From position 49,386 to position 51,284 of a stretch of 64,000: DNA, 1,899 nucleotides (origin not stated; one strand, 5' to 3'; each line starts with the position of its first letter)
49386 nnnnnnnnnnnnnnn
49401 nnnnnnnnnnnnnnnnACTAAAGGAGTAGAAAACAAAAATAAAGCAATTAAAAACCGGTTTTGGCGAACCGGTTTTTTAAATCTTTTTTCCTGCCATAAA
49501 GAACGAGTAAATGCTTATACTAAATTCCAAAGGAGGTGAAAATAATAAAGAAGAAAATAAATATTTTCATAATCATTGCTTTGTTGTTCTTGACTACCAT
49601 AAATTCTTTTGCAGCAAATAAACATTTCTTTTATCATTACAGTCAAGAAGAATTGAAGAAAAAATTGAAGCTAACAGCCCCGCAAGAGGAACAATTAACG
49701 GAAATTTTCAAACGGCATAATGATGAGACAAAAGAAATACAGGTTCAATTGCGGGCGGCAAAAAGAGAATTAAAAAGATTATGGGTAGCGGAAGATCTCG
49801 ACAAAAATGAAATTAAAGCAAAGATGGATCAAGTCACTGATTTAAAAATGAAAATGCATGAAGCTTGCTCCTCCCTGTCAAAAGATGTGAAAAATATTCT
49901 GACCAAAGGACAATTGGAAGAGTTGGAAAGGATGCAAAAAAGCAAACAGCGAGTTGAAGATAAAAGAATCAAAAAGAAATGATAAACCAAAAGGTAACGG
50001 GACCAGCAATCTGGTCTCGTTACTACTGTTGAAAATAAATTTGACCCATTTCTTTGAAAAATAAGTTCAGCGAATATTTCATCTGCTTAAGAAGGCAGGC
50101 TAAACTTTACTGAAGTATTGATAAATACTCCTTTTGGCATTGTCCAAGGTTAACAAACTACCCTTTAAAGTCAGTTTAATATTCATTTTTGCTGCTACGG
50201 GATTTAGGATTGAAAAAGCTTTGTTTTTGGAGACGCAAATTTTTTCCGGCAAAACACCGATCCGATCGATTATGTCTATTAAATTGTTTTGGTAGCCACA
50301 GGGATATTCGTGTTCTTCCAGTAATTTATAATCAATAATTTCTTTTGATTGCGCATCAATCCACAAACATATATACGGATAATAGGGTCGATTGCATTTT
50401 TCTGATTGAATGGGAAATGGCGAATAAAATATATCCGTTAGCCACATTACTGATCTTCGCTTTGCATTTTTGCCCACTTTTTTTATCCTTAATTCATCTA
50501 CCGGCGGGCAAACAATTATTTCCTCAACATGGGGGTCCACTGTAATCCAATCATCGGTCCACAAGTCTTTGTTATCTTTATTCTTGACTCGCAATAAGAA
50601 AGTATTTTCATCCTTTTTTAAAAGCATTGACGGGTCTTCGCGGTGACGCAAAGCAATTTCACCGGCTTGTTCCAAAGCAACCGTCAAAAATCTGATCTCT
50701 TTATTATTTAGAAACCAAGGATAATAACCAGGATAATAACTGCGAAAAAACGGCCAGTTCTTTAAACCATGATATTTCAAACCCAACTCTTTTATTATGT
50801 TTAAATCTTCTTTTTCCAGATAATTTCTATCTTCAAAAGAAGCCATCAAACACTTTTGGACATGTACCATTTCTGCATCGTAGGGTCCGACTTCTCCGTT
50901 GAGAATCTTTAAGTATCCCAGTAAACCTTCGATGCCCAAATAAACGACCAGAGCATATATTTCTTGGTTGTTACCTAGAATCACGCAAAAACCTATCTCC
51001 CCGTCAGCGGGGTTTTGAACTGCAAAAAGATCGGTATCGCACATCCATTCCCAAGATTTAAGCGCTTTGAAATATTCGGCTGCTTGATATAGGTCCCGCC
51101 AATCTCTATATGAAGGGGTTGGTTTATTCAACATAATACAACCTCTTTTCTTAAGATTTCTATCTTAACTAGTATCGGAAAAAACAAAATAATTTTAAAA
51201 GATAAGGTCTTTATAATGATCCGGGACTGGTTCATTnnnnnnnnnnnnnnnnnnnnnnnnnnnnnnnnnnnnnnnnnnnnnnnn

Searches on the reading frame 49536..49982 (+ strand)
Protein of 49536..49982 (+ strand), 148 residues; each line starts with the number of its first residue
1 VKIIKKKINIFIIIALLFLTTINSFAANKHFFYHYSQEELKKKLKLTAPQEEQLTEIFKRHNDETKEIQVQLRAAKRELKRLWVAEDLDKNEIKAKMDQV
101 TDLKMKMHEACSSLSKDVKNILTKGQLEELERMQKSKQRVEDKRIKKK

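Call 46: search_protein_families(library=pfam, proteins=[window:49536-49982:+], max_evalue=0.001)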
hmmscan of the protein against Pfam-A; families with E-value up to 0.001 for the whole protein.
window:49536-49982:+ (148 aa): 3 families
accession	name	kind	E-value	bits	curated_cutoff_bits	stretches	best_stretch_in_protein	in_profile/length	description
PF13801.11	Metal_resist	-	1.6e-09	38.4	29.2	1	42-110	38-106/125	Heavy-metal resistance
PF07813.17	LTXXQ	-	0.0001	23.4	24.3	1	36-131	5-97/100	LTXXQ motif family protein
PF12725.13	DUF3810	-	0.00068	19.5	28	1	9-124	57-160/311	Protein of unknown function (DUF3810)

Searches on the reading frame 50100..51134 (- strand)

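Call 46: search_protein_families(library=pfam, proteins=[window:50100-51134:-], max_evalue=0.001)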
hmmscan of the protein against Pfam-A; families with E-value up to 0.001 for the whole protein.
window:50100-51134:- (344 aa): 2 families
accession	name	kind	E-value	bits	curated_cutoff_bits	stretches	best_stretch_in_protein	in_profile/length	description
PF23988.1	DUF7309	-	4e-61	205.8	27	1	12-182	1-170/170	Domain of unknown function (DUF7309)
PF22007.2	DUF6930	-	1.7e-27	96.5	27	1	216-337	1-122/123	Domain of unknown function (DUF6930)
